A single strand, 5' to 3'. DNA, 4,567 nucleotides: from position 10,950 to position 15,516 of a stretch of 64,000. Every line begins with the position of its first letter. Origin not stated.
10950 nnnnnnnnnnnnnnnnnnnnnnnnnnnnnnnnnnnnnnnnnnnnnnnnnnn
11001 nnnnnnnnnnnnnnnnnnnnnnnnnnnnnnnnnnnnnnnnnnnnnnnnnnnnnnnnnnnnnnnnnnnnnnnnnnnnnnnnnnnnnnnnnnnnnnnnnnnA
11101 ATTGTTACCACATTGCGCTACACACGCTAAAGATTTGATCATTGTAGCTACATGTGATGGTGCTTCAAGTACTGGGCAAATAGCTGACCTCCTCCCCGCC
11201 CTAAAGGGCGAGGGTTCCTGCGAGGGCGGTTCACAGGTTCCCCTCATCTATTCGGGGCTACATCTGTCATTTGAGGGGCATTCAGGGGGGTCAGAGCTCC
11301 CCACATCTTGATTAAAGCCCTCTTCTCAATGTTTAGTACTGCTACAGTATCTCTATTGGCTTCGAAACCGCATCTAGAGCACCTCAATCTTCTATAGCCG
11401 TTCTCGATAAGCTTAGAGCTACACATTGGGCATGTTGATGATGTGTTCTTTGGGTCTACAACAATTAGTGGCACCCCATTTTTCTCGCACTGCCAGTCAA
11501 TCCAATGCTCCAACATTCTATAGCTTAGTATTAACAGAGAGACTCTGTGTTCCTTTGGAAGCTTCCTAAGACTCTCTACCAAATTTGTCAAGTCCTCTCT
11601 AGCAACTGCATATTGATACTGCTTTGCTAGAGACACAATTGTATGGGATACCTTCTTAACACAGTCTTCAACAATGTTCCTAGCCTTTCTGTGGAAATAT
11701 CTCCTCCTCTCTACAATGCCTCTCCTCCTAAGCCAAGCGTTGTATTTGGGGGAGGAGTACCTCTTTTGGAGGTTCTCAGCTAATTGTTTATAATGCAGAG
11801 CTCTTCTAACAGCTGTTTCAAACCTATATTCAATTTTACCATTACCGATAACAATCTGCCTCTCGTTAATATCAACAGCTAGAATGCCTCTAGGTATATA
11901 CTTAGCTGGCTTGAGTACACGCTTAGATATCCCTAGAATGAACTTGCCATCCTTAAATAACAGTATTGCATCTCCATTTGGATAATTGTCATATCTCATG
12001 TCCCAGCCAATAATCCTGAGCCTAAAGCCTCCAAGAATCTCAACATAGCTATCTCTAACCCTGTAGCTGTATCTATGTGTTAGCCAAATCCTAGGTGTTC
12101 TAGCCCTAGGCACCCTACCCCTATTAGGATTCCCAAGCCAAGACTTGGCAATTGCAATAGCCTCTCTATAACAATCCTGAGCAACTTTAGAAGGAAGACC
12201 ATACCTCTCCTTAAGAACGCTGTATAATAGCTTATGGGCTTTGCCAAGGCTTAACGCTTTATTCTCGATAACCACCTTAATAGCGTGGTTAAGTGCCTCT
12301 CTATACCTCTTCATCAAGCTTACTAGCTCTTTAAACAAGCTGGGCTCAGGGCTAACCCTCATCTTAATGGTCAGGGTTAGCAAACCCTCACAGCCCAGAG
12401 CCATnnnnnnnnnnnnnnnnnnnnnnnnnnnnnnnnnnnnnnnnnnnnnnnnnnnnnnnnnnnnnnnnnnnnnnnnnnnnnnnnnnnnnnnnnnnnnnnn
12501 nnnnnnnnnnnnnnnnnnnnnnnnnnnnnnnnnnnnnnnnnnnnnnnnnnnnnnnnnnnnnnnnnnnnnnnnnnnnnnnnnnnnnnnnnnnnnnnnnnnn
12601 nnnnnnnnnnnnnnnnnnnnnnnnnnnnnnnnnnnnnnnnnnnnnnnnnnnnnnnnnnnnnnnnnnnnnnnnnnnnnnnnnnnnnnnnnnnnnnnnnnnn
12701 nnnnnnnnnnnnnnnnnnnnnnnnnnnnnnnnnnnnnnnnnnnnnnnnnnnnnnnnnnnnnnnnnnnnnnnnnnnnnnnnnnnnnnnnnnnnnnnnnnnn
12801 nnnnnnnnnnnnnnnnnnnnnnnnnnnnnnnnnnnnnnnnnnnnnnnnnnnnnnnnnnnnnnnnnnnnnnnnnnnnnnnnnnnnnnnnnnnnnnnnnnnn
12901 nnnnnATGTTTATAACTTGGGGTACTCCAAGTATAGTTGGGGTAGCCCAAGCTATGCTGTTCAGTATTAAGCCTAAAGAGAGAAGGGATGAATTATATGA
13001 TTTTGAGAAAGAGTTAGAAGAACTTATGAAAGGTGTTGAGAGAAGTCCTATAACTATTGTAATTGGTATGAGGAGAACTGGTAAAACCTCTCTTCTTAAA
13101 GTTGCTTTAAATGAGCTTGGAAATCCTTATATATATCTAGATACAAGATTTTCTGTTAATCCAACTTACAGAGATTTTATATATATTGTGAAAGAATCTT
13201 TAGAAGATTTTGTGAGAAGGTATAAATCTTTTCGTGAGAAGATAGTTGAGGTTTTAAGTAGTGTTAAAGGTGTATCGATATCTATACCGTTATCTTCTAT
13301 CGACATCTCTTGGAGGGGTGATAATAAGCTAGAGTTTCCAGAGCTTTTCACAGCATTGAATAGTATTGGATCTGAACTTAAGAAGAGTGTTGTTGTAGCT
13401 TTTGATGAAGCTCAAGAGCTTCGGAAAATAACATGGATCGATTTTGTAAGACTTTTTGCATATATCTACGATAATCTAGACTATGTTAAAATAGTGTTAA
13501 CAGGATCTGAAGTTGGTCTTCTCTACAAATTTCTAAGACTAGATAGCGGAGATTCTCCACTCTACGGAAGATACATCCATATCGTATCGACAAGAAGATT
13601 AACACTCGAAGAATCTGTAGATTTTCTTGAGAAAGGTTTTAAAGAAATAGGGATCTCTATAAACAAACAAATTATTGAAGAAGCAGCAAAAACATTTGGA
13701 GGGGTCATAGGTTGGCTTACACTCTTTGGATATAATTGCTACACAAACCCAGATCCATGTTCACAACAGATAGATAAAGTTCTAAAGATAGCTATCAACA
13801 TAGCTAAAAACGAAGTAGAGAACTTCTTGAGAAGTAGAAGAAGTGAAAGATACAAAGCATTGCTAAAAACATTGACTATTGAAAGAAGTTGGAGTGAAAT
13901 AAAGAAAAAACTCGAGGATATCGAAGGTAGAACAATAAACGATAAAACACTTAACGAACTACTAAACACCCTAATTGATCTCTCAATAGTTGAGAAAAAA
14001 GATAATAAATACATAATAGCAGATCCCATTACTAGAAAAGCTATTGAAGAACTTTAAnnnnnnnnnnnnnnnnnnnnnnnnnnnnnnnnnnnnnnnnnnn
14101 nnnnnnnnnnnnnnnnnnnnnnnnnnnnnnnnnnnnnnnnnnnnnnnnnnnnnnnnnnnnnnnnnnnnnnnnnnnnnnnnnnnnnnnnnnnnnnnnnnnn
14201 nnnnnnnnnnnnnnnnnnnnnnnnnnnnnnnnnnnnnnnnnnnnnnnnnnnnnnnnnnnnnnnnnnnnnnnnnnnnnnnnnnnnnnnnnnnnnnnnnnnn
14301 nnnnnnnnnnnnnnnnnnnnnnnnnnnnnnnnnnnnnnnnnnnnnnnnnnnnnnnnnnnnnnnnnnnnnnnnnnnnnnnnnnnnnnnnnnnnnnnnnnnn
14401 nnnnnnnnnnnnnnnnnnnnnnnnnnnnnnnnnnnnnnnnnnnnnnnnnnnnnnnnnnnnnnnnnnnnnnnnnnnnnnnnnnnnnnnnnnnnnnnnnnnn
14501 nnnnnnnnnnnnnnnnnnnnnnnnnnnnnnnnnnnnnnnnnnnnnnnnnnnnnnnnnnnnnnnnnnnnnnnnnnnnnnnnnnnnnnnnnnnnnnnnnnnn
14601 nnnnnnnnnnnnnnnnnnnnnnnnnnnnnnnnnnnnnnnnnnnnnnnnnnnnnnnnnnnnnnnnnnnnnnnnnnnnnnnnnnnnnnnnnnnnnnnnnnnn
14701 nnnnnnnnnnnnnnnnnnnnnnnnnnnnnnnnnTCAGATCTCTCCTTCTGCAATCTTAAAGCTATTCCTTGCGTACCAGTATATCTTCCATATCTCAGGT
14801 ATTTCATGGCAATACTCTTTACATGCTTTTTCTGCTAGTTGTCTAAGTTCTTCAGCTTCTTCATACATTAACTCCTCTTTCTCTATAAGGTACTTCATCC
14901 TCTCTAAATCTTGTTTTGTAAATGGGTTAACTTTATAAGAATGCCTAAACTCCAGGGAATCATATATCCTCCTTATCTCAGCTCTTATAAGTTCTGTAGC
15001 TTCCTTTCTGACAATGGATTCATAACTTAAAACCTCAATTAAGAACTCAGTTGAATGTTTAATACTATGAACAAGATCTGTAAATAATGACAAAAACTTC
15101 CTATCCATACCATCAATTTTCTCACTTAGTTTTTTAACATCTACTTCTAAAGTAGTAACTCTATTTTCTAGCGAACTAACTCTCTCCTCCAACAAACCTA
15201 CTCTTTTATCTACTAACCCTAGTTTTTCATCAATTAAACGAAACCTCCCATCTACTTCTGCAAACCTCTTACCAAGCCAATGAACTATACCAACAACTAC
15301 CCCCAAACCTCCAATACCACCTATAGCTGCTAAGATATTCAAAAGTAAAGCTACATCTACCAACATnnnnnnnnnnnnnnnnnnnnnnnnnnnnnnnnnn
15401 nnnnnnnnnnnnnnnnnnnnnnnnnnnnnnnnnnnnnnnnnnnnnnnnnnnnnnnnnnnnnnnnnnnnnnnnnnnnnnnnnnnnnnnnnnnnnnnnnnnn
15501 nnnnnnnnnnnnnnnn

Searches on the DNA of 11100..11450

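Call 39: search_rna_families(source=window, start=11100, end=11450, threshold=evalue, max_evalue=10, show_alignments=1)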
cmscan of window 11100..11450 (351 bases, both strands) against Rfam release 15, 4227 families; matches with E-value up to 10: 3.
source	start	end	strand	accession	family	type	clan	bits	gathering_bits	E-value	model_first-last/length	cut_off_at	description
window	11171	11304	-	RF00062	HgcC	Gene;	-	48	50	3.7e-10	1-130/130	no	HgcC family RNA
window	11285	11309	+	RF01785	blv_FSE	Cis-reg; frameshift_element;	-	17.3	34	0.78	1-27/27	no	ribosomal frameshift site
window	11194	11213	-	RF02656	sot0042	Gene; sRNA;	-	14.5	88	0.13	154-173/174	no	Sense overlapping transcript RNA 0042 (sot)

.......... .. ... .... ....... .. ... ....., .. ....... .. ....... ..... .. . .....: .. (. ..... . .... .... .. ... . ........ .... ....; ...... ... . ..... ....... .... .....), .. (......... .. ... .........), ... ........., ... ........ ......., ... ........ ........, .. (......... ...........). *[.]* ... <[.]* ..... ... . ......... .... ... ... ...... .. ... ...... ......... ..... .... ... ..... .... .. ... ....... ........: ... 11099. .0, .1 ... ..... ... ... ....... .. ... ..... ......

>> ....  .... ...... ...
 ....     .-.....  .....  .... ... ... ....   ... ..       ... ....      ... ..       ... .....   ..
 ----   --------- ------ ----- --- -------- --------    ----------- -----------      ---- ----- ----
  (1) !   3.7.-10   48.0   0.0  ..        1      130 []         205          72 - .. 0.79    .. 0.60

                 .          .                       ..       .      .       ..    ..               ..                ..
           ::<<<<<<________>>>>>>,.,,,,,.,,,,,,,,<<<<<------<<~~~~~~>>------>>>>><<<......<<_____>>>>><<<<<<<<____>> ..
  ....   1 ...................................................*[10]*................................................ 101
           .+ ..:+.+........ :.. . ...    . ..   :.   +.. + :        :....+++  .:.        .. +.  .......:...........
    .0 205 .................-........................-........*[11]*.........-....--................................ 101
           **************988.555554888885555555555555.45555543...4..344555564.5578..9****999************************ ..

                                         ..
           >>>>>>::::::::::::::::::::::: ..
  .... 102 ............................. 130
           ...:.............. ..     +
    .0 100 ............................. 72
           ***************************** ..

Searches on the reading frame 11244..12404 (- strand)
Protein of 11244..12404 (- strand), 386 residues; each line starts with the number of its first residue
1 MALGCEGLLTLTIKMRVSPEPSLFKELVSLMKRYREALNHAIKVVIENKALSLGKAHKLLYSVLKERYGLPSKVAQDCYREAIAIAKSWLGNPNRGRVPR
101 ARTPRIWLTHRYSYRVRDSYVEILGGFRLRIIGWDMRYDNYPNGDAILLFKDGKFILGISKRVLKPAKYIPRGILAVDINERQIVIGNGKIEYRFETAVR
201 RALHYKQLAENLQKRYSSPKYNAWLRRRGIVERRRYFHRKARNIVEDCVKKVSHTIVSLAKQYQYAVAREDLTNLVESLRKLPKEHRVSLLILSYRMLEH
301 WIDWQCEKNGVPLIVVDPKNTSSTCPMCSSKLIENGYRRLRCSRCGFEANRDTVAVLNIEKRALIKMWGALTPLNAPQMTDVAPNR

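Call 4: search_protein_families(library=pfam, proteins=[window:11244-12404:-])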
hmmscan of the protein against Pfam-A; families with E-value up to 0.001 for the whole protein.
window:11244-12404:- (386 aa): 1 family
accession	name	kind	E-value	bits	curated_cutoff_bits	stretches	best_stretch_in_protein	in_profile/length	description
PF07282.18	Cas12f1-like_TNB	-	4.8e-18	65.5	26.3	1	295-359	1-60/60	Cas12f1-like, TNB domain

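Call 22: search_protein_families(library=ncbifam, proteins=[window:11244-12404:-], max_evalue=0.1)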
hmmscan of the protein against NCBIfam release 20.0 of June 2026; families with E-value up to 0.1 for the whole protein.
window:11244-12404:- (386 aa): 8 families
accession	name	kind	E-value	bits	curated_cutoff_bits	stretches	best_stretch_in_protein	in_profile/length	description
NF040570.1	guided_TnpB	subfamily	2.4e-34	119.2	100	1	13-362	1-389/389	RNA-guided endonuclease TnpB family protein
NF049972.1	CRISPR_Cas12f2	exception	1.6e-22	80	450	1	226-364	377-520/524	type V CRISPR-associated effector Cas12f2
TIGR01766.2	TIGR01766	domain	2.1e-16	60.2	32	1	242-322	2-82/82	IS200/IS605 family accessory protein TnpB-related protein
NF038281.1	IS200_TnpB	exception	2.8e-07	30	425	1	212-364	212-360/360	IS200/IS605 family element RNA-guided endonuclease TnpB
NF045604.1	cas_Cas12e_CasX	equivalog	6.5e-05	21.4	200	1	341-364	863-886/886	type V CRISPR RNA-guided endonuclease Cas12e/CasX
TIGR01765.1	tspaseT_teng_N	subfamily_domain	0.00068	19.6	47.25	1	12-74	1-65/73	transposase, putative, N-terminal domain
NF038280.1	IS607_TnpB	exception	0.0017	17.4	350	1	231-362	259-391/431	IS607 family element RNA-guided endonuclease TnpB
NF001669.0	PRK00432.1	equivalog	0.081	12.9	54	0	321-347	25-51/58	30S ribosomal protein S27ae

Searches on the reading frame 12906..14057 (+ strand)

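Call 4: search_protein_families(library=pfam, proteins=[window:12906-14057:+])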
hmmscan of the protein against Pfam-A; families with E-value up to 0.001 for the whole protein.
window:12906-14057:+ (383 aa): 5 families
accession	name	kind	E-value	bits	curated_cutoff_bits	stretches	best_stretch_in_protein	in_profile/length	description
PF01637.24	ATPase_2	-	5.5e-16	59.5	33.2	1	31-267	2-218/225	ATPase domain predominantly from Archaea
PF13173.12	AAA_14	-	5.2e-10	39.9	27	0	47-81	2-38/129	AAA domain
PF21100.3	MCM_C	-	1e-07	32.1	27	1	312-369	3-61/64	MCM protein C-terminal winged helix-turn-helix domain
PF13401.12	AAA_22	-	1.5e-06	29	27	1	48-202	6-124/130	AAA domain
PF13191.12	AAA_16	-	9.5e-06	26.6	32.6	1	26-175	5-147/167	AAA ATPase domain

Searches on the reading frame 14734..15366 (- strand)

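Call 4: search_protein_families(library=pfam, proteins=[window:14734-15366:-])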
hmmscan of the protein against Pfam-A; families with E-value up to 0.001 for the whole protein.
window:14734-15366:- (210 aa): 2 families
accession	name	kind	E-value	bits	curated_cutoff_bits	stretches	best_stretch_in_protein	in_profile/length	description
PF00261.25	Tropomyosin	-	0.00028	20.8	38.6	1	37-98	178-239/242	Tropomyosin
PF01519.22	DUF16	-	0.00059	20.7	40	0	39-94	33-88/104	Protein of unknown function DUF16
